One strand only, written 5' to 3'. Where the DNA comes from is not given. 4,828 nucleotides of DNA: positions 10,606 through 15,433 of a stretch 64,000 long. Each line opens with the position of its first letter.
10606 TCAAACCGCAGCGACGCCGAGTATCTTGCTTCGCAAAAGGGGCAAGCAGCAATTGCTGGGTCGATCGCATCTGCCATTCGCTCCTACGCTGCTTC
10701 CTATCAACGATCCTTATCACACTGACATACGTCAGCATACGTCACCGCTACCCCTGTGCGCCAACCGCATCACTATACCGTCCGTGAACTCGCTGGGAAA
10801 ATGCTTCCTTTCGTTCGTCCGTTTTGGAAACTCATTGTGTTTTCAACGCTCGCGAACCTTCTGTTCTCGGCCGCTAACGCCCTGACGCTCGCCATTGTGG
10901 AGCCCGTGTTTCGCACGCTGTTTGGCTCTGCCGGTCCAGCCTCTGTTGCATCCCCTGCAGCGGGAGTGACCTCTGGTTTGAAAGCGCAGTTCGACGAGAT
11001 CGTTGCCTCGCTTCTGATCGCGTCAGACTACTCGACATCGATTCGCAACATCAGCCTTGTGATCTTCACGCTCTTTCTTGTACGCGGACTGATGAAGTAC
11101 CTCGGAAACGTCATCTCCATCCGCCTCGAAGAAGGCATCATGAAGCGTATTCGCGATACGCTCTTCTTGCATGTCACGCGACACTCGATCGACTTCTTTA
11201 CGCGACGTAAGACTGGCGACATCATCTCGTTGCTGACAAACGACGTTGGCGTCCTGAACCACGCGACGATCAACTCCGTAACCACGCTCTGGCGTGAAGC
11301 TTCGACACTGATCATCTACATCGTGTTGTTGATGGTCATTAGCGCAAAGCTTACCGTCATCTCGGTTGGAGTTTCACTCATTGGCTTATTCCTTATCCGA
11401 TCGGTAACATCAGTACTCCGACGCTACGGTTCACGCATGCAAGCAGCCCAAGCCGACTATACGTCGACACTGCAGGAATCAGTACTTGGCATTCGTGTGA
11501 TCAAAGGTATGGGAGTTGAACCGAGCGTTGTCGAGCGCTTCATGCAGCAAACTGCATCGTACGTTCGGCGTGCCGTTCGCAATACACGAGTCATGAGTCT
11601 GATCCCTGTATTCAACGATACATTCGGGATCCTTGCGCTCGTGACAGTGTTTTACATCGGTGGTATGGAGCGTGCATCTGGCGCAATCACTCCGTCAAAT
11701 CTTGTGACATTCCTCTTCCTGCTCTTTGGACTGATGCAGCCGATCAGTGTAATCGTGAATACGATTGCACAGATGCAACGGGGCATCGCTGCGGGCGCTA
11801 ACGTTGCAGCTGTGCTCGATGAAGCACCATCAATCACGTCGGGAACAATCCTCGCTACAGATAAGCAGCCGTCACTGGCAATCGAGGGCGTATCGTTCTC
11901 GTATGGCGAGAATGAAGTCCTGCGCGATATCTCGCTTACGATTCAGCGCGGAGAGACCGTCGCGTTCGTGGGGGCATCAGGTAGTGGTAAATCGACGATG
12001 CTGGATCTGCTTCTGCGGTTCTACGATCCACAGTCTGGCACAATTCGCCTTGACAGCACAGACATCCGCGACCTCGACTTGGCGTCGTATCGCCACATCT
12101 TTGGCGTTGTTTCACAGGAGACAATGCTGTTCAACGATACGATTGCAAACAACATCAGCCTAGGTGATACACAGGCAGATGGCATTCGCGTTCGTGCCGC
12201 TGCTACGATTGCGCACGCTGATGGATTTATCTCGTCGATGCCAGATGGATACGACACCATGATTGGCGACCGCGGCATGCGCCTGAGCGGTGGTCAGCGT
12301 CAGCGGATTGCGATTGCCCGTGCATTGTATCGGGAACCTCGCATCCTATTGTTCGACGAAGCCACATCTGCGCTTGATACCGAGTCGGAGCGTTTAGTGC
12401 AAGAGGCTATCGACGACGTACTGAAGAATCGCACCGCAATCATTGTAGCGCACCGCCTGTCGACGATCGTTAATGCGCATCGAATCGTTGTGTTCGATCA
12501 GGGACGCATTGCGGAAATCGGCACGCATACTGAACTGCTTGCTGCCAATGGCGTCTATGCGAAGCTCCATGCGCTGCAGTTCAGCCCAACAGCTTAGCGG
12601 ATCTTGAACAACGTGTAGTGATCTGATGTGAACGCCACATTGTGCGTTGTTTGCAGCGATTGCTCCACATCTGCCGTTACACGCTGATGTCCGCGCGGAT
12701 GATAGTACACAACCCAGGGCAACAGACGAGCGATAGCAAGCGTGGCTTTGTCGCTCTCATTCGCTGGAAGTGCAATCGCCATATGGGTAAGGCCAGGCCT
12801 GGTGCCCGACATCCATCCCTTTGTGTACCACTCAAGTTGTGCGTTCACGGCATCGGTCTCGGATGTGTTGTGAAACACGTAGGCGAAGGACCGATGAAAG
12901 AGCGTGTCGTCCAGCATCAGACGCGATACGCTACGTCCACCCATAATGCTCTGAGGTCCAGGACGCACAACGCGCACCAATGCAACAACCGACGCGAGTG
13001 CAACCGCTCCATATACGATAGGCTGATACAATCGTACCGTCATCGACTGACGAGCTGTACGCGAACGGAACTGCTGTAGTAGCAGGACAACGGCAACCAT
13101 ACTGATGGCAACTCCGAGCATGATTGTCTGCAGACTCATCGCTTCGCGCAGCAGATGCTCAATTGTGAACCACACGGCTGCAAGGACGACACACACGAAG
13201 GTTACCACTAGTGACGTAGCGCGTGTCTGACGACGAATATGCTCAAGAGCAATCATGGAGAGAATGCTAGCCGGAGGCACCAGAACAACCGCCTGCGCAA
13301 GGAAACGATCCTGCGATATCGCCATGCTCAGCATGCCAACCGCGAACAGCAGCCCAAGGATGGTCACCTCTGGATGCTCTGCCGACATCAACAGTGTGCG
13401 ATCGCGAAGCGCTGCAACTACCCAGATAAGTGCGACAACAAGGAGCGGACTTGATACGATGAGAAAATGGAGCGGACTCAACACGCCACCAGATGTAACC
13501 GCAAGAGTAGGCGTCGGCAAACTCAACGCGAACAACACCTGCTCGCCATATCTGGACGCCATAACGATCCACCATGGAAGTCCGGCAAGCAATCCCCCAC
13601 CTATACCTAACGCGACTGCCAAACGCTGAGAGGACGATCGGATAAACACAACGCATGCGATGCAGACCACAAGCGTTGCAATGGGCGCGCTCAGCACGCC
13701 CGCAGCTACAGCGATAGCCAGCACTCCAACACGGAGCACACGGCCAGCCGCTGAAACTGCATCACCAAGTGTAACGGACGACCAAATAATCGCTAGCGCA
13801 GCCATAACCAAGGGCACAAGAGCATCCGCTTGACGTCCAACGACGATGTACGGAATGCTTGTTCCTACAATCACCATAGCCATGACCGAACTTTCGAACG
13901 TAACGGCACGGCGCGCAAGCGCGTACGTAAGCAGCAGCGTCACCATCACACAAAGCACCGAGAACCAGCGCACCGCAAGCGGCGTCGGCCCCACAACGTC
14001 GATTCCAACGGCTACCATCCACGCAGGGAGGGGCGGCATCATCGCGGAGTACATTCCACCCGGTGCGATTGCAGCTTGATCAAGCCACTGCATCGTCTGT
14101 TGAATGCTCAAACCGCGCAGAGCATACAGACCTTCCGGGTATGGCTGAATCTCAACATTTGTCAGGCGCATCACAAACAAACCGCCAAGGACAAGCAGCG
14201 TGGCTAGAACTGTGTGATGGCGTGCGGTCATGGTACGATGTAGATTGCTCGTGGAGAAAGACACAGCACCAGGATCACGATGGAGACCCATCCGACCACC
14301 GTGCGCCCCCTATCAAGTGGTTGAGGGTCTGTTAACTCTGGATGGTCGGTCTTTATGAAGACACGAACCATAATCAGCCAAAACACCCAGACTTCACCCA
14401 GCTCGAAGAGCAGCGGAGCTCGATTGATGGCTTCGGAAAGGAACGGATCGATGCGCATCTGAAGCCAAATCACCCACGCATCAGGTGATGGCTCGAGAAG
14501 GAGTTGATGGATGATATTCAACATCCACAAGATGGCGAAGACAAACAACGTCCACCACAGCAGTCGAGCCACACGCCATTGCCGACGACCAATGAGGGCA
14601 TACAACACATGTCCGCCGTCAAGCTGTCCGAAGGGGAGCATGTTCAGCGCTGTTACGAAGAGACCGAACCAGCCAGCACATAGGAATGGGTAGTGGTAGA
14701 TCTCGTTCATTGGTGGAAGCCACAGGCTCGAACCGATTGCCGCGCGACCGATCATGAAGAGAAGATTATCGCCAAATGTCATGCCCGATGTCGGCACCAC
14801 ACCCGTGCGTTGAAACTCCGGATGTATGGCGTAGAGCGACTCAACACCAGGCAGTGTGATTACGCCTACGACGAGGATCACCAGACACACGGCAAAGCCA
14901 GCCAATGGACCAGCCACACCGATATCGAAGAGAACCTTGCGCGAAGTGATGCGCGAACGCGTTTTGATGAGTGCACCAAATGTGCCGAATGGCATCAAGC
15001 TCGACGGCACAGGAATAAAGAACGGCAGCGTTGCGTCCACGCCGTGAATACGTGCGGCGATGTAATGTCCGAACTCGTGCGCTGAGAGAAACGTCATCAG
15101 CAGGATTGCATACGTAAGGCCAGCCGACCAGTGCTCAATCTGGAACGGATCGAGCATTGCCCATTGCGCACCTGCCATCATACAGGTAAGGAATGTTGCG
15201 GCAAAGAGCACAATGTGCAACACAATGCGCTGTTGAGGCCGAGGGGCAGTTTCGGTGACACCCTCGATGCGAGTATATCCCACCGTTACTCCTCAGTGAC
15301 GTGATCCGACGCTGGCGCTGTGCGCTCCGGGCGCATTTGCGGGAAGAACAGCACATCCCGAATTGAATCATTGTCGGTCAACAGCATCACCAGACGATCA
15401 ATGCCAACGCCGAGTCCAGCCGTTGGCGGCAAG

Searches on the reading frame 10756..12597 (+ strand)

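Call 68: search_protein_families(library=pfam, proteins=[window:10756-12597:+], max_evalue=0.0001)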
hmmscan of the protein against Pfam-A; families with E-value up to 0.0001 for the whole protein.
window:10756-12597:+ (613 aa): 3 families
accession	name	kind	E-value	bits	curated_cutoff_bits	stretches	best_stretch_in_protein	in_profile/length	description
PF00664.28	ABC_membrane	-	4.1e-35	122.2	28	1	79-329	22-273/274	ABC transporter transmembrane region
PF00005.33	ABC_tran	-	3.3e-33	115.6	25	1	389-538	1-137/137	ABC transporter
PF02463.25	SMC_N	-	7.7e-07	29.2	40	1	404-578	29-209/220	RecF/RecN/SMC N terminal domain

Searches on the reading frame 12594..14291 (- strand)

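Call 68: search_protein_families(library=pfam, proteins=[window:12594-14291:-], max_evalue=0.0001)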
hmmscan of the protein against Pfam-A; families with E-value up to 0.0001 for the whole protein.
window:12594-14291:- (565 aa): 1 family
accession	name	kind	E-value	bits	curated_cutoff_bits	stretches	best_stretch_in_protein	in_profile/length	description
PF13231.12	PMT_2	-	7.7e-09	36.4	26.1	1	86-235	3-152/160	Dolichyl-phosphate-mannose-protein mannosyltransferase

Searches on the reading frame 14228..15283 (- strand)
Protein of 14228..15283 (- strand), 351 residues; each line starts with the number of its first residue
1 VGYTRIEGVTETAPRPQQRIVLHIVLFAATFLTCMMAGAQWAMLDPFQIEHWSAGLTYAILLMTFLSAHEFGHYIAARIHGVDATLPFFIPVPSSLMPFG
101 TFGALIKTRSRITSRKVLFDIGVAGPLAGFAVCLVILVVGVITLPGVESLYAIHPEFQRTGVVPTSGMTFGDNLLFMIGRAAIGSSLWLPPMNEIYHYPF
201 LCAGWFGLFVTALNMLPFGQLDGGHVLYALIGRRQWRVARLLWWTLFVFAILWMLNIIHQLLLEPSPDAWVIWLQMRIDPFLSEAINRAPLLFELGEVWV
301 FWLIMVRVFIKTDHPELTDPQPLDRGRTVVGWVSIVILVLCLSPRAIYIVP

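Call 68: search_protein_families(library=pfam, proteins=[window:14228-15283:-], max_evalue=0.0001)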
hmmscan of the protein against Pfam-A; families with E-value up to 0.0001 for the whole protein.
window:14228-15283:- (351 aa): 1 family
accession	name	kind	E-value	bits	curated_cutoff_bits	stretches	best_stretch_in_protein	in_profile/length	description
PF02163.28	Peptidase_M50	-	1.7e-19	70.5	27.2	1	58-235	2-198/221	Peptidase family M50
